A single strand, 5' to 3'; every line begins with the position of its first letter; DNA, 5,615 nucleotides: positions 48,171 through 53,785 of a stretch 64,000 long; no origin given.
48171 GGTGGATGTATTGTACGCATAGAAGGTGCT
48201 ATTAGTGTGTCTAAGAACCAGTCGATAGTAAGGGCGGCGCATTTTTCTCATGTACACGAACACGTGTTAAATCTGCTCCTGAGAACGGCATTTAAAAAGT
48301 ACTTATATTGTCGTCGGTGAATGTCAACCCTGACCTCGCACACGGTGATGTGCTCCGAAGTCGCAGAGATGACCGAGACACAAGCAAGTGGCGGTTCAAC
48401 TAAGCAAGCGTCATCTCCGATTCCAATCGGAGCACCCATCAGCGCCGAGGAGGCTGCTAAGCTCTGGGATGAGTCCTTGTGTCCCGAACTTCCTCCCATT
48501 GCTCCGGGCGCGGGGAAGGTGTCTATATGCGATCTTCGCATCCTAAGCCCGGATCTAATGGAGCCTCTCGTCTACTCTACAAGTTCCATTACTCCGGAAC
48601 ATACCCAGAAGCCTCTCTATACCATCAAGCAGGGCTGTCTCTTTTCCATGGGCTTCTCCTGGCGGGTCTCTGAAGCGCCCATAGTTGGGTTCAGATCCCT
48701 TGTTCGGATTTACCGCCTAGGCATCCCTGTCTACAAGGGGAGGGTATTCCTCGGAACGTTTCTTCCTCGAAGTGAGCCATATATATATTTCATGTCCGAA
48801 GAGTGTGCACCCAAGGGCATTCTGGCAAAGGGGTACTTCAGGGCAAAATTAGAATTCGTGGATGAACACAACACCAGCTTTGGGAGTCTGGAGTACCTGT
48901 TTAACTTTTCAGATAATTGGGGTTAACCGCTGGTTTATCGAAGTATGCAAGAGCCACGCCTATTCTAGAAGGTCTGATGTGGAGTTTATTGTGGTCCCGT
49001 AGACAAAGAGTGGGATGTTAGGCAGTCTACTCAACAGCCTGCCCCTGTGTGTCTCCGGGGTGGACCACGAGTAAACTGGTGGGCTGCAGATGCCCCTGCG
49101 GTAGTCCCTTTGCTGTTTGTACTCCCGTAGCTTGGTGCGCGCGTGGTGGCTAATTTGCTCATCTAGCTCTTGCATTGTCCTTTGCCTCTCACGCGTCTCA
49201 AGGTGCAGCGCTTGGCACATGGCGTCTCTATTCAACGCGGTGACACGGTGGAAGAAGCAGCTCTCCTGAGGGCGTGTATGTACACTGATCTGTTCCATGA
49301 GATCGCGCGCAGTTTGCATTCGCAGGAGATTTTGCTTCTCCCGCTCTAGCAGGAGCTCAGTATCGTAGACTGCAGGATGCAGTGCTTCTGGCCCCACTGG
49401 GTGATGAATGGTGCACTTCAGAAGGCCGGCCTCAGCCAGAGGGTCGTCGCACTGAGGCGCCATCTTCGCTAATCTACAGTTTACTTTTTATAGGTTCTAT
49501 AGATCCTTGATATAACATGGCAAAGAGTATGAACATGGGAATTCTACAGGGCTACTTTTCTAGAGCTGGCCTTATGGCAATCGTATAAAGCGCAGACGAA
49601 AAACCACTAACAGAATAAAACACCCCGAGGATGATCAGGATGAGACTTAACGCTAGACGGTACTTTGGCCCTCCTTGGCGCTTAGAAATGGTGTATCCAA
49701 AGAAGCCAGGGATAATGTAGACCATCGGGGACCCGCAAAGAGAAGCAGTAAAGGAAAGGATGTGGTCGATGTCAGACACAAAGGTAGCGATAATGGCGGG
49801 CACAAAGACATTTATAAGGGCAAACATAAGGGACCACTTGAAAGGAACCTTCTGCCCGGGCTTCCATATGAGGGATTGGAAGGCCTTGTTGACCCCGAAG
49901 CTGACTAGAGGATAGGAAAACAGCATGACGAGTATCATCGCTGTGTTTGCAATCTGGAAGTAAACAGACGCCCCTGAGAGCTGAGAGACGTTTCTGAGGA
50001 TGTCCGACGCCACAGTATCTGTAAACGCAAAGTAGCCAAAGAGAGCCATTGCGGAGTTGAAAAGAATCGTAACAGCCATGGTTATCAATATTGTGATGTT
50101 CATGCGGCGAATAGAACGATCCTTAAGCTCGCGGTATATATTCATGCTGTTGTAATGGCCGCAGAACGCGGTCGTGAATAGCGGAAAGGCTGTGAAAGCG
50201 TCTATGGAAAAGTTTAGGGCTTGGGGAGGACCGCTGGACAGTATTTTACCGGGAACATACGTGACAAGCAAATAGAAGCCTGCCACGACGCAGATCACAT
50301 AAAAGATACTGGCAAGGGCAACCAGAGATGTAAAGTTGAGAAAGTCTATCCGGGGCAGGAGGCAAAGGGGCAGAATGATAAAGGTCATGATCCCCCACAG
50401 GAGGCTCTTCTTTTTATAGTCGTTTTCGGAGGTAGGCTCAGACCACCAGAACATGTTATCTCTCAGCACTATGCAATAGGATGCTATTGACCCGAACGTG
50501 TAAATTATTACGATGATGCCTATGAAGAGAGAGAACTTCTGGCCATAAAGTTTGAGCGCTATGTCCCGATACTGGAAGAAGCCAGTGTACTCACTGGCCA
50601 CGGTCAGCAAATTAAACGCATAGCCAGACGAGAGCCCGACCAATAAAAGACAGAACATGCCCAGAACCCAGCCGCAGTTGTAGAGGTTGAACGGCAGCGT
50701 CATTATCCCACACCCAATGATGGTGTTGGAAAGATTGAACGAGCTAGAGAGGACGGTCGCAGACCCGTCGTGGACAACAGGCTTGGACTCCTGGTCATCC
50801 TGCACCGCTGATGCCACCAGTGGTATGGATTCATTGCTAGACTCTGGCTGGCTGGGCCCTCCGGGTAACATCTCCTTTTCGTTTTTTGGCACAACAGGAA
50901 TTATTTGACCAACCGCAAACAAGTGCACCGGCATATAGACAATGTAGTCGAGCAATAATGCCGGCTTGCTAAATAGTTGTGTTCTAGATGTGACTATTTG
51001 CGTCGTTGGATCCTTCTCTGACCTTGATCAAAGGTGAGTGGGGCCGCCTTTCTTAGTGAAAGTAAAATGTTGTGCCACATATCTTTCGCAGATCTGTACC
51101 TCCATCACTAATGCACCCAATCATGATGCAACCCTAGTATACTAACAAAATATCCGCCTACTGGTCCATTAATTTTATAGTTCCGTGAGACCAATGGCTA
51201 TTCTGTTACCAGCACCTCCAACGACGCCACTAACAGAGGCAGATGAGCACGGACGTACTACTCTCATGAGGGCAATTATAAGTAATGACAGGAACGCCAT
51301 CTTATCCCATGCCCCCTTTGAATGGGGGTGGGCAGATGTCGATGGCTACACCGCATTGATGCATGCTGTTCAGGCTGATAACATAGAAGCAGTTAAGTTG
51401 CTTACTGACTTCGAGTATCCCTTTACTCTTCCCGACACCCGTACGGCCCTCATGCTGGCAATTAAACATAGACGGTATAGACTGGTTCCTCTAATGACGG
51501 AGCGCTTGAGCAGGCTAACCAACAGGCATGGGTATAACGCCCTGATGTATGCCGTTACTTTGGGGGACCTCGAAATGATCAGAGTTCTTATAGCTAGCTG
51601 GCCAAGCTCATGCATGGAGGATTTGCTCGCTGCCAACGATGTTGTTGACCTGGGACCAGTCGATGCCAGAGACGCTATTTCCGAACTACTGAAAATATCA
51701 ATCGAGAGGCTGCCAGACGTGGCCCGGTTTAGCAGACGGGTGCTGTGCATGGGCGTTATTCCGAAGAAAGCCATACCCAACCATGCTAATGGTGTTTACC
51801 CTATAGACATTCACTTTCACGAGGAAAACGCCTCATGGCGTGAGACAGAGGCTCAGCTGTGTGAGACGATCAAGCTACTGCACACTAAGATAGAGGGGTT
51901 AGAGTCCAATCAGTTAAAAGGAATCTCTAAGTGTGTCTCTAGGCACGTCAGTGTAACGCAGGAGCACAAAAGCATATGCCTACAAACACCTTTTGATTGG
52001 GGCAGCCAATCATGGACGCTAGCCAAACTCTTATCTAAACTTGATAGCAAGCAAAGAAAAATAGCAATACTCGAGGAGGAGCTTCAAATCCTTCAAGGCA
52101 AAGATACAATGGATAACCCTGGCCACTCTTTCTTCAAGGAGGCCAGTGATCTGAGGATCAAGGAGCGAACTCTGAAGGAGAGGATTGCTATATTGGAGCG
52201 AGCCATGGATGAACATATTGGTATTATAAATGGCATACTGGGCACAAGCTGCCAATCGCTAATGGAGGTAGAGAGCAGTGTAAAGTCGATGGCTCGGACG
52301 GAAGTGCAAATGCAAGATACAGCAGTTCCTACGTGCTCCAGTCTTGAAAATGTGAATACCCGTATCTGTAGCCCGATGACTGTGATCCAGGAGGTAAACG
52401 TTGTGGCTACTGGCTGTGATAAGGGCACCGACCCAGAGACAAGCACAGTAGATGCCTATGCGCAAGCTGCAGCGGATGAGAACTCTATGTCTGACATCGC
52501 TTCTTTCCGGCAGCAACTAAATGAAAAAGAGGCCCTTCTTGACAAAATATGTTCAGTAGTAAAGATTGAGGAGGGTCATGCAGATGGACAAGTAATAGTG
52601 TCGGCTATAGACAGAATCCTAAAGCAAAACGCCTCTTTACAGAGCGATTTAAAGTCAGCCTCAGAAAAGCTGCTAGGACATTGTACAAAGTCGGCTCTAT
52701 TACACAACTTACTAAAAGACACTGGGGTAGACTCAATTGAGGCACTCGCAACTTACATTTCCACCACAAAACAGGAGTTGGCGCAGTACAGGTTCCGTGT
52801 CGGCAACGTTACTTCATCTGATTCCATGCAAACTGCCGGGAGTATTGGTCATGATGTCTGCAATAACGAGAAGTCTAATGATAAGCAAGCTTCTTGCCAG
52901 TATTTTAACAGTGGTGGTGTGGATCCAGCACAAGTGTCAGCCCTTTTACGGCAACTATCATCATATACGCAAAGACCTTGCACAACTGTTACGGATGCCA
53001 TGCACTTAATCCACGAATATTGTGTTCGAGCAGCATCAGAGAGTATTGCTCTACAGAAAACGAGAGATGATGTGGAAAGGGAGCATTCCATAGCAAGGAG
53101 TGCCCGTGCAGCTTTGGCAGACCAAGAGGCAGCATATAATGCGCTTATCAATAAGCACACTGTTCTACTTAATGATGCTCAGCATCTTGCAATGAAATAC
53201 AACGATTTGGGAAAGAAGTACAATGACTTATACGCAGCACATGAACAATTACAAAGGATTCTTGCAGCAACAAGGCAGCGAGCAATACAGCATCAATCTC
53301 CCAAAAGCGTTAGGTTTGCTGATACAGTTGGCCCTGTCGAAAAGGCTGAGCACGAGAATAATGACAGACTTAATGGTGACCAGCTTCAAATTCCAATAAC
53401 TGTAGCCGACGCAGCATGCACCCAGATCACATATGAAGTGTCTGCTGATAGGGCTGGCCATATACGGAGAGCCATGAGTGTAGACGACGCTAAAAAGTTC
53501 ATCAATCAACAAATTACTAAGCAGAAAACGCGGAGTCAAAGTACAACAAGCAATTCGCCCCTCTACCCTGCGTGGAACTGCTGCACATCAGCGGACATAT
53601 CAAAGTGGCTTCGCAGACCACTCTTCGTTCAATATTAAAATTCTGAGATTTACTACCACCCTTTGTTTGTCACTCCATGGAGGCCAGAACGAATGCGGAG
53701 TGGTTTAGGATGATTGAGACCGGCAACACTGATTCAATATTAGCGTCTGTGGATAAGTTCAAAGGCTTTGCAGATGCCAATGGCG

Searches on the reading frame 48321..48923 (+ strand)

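Call 31: search_protein_families(library=pfam, proteins=[window:48321-48923:+], max_evalue=0.001)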
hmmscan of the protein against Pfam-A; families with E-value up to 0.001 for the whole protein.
window:48321-48923:+ (201 aa): 1 family
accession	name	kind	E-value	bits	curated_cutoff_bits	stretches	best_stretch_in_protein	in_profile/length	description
PF02115.23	Rho_GDI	-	4.3e-24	85.6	26.5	1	62-196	56-190/193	RHO protein GDP dissociation inhibitor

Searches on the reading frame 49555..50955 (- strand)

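Call 31: search_protein_families(library=pfam, proteins=[window:49555-50955:-], max_evalue=0.001)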
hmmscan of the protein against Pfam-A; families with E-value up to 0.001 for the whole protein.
window:49555-50955:- (467 aa): 1 family
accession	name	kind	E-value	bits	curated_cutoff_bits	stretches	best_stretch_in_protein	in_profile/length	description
PF01490.24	Aa_trans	-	1.5e-53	182.4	25.6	1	65-453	2-406/410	Transmembrane amino acid transporter protein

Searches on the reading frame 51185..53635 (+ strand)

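Call 31: search_protein_families(library=pfam, proteins=[window:51185-53635:+], max_evalue=0.001)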
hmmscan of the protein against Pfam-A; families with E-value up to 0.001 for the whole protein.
window:51185-53635:+ (817 aa): 5 families
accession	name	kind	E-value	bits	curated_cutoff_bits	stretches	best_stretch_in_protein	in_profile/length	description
PF12796.13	Ank_2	-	2.5e-19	70.1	27.3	3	27-103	1-78/90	Ankyrin repeats (3 copies)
PF13606.12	Ank_3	-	6.4e-10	38.7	22.3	0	115-137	1-23/30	Ankyrin repeat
PF00023.36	Ank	-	2.7e-09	37.2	21.1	0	53-73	1-21/33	Ankyrin repeat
PF13857.12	Ank_5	-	4e-08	33.9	27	0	111-136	11-36/56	Ankyrin repeats (many copies)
PF13637.12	Ank_4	-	2.1e-05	25.2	22.7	0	47-73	24-49/50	Ankyrin repeats (many copies)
